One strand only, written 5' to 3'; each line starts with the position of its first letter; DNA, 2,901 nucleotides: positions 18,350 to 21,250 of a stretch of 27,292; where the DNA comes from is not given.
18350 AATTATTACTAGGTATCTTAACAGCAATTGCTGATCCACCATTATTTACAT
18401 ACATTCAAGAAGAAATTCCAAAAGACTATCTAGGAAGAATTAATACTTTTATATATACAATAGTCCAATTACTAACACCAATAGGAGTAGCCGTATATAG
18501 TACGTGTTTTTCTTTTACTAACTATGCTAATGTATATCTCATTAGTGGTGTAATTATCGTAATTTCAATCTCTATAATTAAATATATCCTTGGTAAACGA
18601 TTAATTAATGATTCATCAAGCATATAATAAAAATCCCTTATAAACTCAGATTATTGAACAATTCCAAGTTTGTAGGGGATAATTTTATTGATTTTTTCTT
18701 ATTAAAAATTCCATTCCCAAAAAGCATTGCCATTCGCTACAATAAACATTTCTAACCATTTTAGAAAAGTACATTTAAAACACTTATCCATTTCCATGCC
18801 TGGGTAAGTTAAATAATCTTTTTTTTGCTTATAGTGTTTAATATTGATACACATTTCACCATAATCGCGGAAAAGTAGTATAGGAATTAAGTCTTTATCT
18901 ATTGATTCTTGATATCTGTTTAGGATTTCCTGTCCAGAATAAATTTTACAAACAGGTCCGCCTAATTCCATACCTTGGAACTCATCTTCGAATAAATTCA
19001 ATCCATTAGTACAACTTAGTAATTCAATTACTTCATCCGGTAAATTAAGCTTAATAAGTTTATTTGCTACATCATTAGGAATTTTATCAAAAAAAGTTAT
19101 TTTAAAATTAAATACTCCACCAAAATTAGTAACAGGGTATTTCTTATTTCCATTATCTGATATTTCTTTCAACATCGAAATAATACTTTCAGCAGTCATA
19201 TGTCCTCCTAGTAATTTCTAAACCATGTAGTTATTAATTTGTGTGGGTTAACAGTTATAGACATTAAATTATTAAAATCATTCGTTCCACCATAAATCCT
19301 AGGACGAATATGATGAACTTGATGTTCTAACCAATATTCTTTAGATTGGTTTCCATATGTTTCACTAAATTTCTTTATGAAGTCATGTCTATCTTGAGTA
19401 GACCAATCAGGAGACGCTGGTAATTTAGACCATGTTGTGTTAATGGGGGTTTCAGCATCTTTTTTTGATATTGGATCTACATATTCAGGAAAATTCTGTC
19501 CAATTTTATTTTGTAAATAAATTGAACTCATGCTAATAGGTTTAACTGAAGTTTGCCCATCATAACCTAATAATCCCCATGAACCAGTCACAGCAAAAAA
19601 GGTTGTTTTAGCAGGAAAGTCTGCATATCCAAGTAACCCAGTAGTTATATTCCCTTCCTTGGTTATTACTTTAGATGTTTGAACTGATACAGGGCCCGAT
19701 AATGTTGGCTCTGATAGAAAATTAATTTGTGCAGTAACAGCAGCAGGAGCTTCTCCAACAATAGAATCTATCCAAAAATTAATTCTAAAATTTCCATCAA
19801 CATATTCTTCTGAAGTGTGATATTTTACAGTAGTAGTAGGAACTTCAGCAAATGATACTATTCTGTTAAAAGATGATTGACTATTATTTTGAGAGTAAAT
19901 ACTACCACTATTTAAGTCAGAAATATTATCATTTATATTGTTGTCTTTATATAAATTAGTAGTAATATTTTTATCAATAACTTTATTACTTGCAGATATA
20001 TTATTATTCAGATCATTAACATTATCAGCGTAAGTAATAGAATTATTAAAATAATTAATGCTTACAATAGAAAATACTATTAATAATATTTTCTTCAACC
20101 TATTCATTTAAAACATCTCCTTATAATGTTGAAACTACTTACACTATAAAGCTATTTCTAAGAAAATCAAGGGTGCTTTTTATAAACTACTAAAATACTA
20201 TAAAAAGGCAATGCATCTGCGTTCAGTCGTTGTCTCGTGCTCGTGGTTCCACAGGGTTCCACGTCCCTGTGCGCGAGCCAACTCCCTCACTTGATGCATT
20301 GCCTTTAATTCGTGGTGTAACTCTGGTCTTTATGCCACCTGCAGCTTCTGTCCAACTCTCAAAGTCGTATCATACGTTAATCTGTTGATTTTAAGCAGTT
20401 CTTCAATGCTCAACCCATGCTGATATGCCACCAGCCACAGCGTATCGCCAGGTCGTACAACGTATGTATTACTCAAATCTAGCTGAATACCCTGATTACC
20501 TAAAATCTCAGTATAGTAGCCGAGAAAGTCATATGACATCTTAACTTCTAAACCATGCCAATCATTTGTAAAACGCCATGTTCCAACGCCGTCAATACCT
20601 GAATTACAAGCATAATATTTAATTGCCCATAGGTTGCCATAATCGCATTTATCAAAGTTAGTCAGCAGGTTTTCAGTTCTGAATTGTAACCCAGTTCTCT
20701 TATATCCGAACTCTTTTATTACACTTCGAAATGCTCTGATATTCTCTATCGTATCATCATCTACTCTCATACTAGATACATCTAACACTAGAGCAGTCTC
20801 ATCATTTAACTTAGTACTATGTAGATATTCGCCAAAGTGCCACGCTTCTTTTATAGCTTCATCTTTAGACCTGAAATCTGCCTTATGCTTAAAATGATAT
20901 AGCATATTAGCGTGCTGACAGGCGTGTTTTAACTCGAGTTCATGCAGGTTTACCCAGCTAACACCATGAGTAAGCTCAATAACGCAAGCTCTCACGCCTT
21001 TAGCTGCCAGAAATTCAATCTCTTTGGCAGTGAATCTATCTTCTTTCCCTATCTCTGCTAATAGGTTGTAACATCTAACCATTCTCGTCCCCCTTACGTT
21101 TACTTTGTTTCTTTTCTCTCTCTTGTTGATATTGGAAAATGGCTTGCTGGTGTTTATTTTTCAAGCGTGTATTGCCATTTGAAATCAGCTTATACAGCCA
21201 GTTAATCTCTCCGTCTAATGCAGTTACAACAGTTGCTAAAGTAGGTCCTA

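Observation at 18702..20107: Plasmid-borne Sec-secreted HNH DNase toxin with a translationally coupled SUKH (SMI1/KNR4) immunity gene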

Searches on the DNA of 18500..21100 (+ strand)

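Call 6: search_dna_similar(query=window:18500-20400:+, collection=plasmids, mode=near)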
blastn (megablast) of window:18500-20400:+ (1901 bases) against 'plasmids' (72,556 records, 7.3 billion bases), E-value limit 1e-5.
Records with a match: 35; places in all: 37; records where one place covers at least 80% of the query: 0.
Best place of each record, by identity: 95-99% 18; 90-95% 17.
By first word of the organism name: Ligilactobacillus 35.
By predicted mobility (MOB-suite, as given by PLSDB): non-mobilizable 20; mobilizable 15.
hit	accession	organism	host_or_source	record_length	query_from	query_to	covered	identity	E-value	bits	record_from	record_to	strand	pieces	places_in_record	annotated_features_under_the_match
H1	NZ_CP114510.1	Ligilactobacillus salivarius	Meles meles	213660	202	710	27%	97.1%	0e+0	857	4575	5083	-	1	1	hypothetical protein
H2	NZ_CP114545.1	Ligilactobacillus salivarius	Meles meles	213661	202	710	27%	97.1%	0e+0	857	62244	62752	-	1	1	hypothetical protein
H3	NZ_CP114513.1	Ligilactobacillus salivarius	Meles meles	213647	202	710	27%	97.1%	0e+0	857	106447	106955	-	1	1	hypothetical protein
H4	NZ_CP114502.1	Ligilactobacillus salivarius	Meles meles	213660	202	710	27%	97.1%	0e+0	857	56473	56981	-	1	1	hypothetical protein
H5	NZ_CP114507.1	Ligilactobacillus salivarius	Meles meles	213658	202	701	26%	97.6%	0e+0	857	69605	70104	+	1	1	hypothetical protein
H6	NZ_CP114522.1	Ligilactobacillus salivarius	Meles meles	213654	202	701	26%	97.6%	0e+0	857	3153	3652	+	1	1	hypothetical protein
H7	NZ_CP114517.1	Ligilactobacillus salivarius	Meles meles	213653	202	701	26%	97.6%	0e+0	857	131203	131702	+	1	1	hypothetical protein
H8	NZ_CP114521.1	Ligilactobacillus salivarius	Meles meles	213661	202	701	26%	97.6%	0e+0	857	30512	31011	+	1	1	hypothetical protein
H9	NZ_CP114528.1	Ligilactobacillus salivarius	Meles meles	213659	202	701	26%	97.6%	0e+0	857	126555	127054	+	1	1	hypothetical protein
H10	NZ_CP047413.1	Ligilactobacillus salivarius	Equus caballus,Isolated and purified ...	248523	200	718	27%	93.3%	0e+0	765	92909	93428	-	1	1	hypothetical protein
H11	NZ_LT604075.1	Ligilactobacillus salivarius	-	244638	200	701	26%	95.8%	0e+0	811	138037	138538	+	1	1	hypothetical protein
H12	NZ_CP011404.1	Ligilactobacillus salivarius str. Ren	Homo sapiens,human feces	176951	200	702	26%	94.6%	0e+0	780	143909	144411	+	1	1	hypothetical protein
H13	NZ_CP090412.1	Ligilactobacillus salivarius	Homo sapiens,culture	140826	200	702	26%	94.6%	0e+0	780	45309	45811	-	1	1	hypothetical protein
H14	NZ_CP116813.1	Ligilactobacillus salivarius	Sus scrofa domesticus,gut sample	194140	200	702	26%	94.6%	0e+0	780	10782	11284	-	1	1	hypothetical protein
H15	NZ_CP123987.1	Ligilactobacillus salivarius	Homo sapiens,cell culture,oral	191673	200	702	26%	94.6%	0e+0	780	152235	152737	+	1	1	hypothetical protein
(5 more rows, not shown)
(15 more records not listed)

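Call 8: get_annotated_region(hit=H1, flank=6000)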
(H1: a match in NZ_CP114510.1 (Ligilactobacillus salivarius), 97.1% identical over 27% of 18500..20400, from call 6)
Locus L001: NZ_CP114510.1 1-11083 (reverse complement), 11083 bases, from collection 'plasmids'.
description: Ligilactobacillus salivarius strain S35 plasmid unnamed1, complete sequence
organism: Ligilactobacillus salivarius (NCBI taxid 1624)
taxonomy: Bacteria; Bacillota; Bacilli; Lactobacillales; Lactobacillaceae; Ligilactobacillus; Ligilactobacillus salivarius
host: -; source: Meles meles; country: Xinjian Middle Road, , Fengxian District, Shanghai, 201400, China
typing (MOB-suite, as given by PLSDB): non-mobilizable; replicon rep_cluster_1685
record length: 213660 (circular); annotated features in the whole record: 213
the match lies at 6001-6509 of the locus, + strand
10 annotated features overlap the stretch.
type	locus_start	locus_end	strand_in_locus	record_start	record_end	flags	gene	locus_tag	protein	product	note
CDS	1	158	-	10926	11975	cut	-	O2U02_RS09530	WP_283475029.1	galactitol-1-phosphate 5-dehydrogenase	-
CDS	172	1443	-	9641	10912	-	-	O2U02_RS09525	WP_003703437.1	PTS transporter subunit IIC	GO:0009401 - phosphoenolpyruvate-dependent sugar phosphotransferase system [Evidence IEA]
CDS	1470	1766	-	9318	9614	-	-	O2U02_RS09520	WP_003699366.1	PTS sugar transporter subunit IIB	GO:0008643 - carbohydrate transport [Evidence IEA]; GO:0009401 - phosphoenolpyruvate-dependent sugar phosphotransferase ...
CDS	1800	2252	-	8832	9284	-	-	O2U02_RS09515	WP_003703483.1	PTS sugar transporter subunit IIA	GO:0008643 - carbohydrate transport [Evidence IEA]; GO:0009401 - phosphoenolpyruvate-dependent sugar phosphotransferase ...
CDS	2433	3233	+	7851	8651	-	-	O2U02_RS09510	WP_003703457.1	DeoR/GlpR family DNA-binding transcription regulator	-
CDS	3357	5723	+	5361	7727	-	-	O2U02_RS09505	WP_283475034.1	phosphoketolase family protein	-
CDS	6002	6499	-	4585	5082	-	-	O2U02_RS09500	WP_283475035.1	hypothetical protein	-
CDS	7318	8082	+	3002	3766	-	-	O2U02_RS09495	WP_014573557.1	replication initiation protein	GO:0006270 - DNA replication initiation [Evidence IEA]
CDS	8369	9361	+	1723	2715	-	-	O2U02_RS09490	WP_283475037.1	replication initiator protein A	-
CDS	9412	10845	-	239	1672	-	-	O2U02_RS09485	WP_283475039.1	6-phospho-beta-glucosidase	GO:0005975 - carbohydrate metabolic process [Evidence IEA]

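Call 9: get_annotated_region(hit=H10, flank=6000)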
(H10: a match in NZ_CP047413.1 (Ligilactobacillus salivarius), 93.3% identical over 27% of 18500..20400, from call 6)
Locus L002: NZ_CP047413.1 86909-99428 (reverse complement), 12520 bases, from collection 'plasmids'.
description: Ligilactobacillus salivarius strain 2D plasmid unnamed1, complete sequence
organism: Ligilactobacillus salivarius (NCBI taxid 1624)
taxonomy: Bacteria; Bacillota; Bacilli; Lactobacillales; Lactobacillaceae; Ligilactobacillus; Ligilactobacillus salivarius
host: -; source: Equus caballus,Isolated and purified from a mixed microbial population,NCSU Equine Educational Unit; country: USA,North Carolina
typing (MOB-suite, as given by PLSDB): non-mobilizable; replicon rep_cluster_1685
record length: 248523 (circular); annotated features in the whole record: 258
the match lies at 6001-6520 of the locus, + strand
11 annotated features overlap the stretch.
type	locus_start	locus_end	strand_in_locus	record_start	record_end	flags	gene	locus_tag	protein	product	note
CDS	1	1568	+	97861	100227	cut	-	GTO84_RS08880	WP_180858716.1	phosphoketolase family protein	-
CDS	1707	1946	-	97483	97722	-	-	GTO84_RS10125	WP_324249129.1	hypothetical protein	-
CDS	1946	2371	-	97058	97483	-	-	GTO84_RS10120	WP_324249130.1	hypothetical protein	-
CDS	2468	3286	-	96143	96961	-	-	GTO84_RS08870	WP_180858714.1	Fic family protein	-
CDS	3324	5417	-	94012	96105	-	-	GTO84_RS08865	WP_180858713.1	phospholipase D-like domain-containing protein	-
CDS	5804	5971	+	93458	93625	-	-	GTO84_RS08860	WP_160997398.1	hypothetical protein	-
CDS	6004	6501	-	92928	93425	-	-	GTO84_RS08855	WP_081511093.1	hypothetical protein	-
CDS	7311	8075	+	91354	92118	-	-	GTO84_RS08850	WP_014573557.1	replication initiation protein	GO:0006270 - DNA replication initiation [Evidence IEA]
CDS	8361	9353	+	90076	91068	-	-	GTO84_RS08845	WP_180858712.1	replication initiator protein A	-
CDS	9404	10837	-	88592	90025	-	-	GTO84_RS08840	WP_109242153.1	6-phospho-beta-glucosidase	GO:0005975 - carbohydrate metabolic process [Evidence IEA]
CDS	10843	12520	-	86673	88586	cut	-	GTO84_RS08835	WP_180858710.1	beta-glucoside-specific PTS transporter subunit IIABC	GO:0015759 - beta-glucoside transport [Evidence IEA]; GO:0009401 - phosphoenolpyruvate-dependent sugar ...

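Call 33: search_dna_similar(query=window:18600-21100:+, collection=plasmids, mode=distant, max_rows=30)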
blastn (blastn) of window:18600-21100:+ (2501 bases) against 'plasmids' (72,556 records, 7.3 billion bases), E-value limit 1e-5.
Records with a match: 72; places in all: 76; records where one place covers at least 80% of the query: 0.
Best place of each record, by identity: 95-99% 18; 90-95% 15; 80-90% 8; 60-80% 31.
By first word of the organism name: Ligilactobacillus 47; Lacticaseibacillus 17; Limosilactobacillus 5; Lactobacillus 2; Lactiplantibacillus 1.
By predicted mobility (MOB-suite, as given by PLSDB): non-mobilizable 38; mobilizable 26; conjugative 8.
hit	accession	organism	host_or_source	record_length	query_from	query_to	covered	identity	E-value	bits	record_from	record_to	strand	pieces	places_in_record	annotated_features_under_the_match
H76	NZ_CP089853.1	Ligilactobacillus salivarius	Pig,faecal sample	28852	1546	2501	38%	86.9%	0e+0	1159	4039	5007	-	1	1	LysM peptidoglycan-binding domain-containing protein | replication initiation factor domain-containing protein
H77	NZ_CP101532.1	Ligilactobacillus salivarius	Xinyang black-feather laying hens,mixed ...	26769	1546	2497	38%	87.0%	0e+0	1157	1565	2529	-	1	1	LysM peptidoglycan-binding domain-containing protein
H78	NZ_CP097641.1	Ligilactobacillus salivarius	Sinocyclocheilus grahami,Pure ...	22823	1546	2501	38%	86.0%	0e+0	1119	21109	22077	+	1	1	LysM peptidoglycan-binding domain-containing protein | hypothetical protein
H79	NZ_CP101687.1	Ligilactobacillus salivarius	Yunnan Silkie Chicken,Pure culture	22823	1546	2501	38%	86.0%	0e+0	1119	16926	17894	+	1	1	LysM peptidoglycan-binding domain-containing protein | hypothetical protein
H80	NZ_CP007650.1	Ligilactobacillus salivarius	swine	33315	1604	2501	36%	89.6%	0e+0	1201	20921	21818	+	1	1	LysM peptidoglycan-binding domain-containing protein | replication initiation factor domain-containing protein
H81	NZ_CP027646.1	Ligilactobacillus salivarius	hen,single cell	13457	1605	2501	36%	86.5%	0e+0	1076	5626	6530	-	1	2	LysM peptidoglycan-binding domain-containing protein | replication initiation factor domain-containing protein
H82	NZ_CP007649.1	Ligilactobacillus salivarius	swine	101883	1594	2404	32%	89.9%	0e+0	1092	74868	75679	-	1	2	LysM peptidoglycan-binding domain-containing protein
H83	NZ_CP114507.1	Ligilactobacillus salivarius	Meles meles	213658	102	601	20%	97.6%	0e+0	848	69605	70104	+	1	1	hypothetical protein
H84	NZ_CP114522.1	Ligilactobacillus salivarius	Meles meles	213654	102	601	20%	97.6%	0e+0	848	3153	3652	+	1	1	hypothetical protein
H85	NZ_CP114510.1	Ligilactobacillus salivarius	Meles meles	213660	102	601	20%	97.6%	0e+0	848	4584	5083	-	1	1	hypothetical protein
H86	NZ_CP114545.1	Ligilactobacillus salivarius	Meles meles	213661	102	601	20%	97.6%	0e+0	848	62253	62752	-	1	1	hypothetical protein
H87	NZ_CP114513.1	Ligilactobacillus salivarius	Meles meles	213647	102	601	20%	97.6%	0e+0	848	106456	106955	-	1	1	hypothetical protein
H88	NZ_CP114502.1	Ligilactobacillus salivarius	Meles meles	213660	102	601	20%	97.6%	0e+0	848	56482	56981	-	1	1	hypothetical protein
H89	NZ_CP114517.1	Ligilactobacillus salivarius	Meles meles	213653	102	601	20%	97.6%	0e+0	848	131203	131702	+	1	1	hypothetical protein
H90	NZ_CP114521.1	Ligilactobacillus salivarius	Meles meles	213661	102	601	20%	97.6%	0e+0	848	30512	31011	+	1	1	hypothetical protein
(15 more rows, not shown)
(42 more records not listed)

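Call 67: search_dna_similar(query=L001:7318-8082:+, collection=plasmids, mode=near, max_rows=60)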
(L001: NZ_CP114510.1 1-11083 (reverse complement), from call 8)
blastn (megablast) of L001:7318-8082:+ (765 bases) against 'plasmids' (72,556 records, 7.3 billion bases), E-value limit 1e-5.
Records with a match: 33; places in all: 35; records where one place covers at least 80% of the query: 33.
Best place of each record, by identity: >=99% 16; 95-99% 17.
By first word of the organism name: Ligilactobacillus 33.
By predicted mobility (MOB-suite, as given by PLSDB): non-mobilizable 19; mobilizable 14.
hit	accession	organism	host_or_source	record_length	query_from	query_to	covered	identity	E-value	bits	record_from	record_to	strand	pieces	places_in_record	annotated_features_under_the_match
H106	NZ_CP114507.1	Ligilactobacillus salivarius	Meles meles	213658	1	765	100%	100.0%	0e+0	1413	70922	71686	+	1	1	replication initiation protein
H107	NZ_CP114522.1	Ligilactobacillus salivarius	Meles meles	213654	1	765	100%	100.0%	0e+0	1413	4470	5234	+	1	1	replication initiation protein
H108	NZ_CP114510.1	Ligilactobacillus salivarius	Meles meles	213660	1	765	100%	100.0%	0e+0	1413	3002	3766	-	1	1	replication initiation protein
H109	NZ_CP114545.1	Ligilactobacillus salivarius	Meles meles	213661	1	765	100%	100.0%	0e+0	1413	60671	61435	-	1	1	replication initiation protein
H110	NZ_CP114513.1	Ligilactobacillus salivarius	Meles meles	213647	1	765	100%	100.0%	0e+0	1413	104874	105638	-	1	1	replication initiation protein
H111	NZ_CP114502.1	Ligilactobacillus salivarius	Meles meles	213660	1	765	100%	100.0%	0e+0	1413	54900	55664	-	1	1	replication initiation protein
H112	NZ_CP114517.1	Ligilactobacillus salivarius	Meles meles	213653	1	765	100%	100.0%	0e+0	1413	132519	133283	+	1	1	replication initiation protein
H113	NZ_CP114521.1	Ligilactobacillus salivarius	Meles meles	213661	1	765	100%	100.0%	0e+0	1413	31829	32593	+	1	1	replication initiation protein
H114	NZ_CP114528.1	Ligilactobacillus salivarius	Meles meles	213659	1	765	100%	100.0%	0e+0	1413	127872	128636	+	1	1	replication initiation protein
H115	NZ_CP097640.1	Ligilactobacillus salivarius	Sinocyclocheilus grahami,Pure ...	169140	1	765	100%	99.5%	0e+0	1391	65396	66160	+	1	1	replication initiation protein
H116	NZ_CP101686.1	Ligilactobacillus salivarius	Yunnan Silkie Chicken,Pure culture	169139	1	765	100%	99.5%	0e+0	1391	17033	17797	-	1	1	replication initiation protein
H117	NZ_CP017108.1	Ligilactobacillus salivarius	Gallus gallus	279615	1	765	100%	99.3%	0e+0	1386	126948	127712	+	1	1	replication initiation protein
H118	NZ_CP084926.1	Ligilactobacillus salivarius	Homo sapiens,mixed culture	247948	1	765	100%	99.3%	0e+0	1386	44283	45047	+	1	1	replication initiation protein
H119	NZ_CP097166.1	Ligilactobacillus salivarius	Homo sapiens,single cell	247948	1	765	100%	99.3%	0e+0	1386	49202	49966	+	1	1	replication initiation protein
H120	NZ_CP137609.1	Ligilactobacillus salivarius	cell culture,the intestine of a broiler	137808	1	765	100%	99.3%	0e+0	1386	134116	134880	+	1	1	replication initiation protein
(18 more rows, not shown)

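Call 72: get_annotated_region(hit=H76, flank=4000)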
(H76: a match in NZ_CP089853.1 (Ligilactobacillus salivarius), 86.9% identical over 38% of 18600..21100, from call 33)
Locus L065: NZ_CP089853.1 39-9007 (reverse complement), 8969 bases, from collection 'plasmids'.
description: Ligilactobacillus salivarius strain BNS11 plasmid pBNS11-29kb, complete sequence
organism: Ligilactobacillus salivarius (NCBI taxid 1624)
taxonomy: Bacteria; Bacillota; Bacilli; Lactobacillales; Lactobacillaceae; Ligilactobacillus; Ligilactobacillus salivarius
host: -; source: Pig,faecal sample; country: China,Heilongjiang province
typing (MOB-suite, as given by PLSDB): non-mobilizable; replicon rep_cluster_530
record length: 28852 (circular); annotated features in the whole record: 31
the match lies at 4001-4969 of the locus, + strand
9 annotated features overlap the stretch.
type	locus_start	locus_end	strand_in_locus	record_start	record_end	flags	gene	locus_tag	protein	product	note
CDS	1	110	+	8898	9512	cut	bcrR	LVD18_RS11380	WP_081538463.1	bacitracin resistance transcriptional activator BcrR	-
CDS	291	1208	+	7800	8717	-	bcrA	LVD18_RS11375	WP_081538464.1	bacitracin ABC transporter ATP-binding protein BcrA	-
CDS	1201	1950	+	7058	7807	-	-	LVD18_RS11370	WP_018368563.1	ABC transporter permease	-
CDS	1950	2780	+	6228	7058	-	bcrD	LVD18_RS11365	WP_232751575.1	bacitracin resistance undecaprenyl-diphosphatase BcrD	-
CDS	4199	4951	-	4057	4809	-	-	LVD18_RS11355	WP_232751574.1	LysM peptidoglycan-binding domain-containing protein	-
CDS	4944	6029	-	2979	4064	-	-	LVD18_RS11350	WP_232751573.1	replication initiation factor domain-containing protein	GO:0006270 - DNA replication initiation [Evidence IEA]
CDS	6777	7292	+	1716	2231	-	-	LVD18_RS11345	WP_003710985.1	hypothetical protein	-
CDS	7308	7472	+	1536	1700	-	-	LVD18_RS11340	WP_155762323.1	hypothetical protein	-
CDS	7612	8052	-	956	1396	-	tnpA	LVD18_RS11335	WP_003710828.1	IS200/IS605 family transposase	-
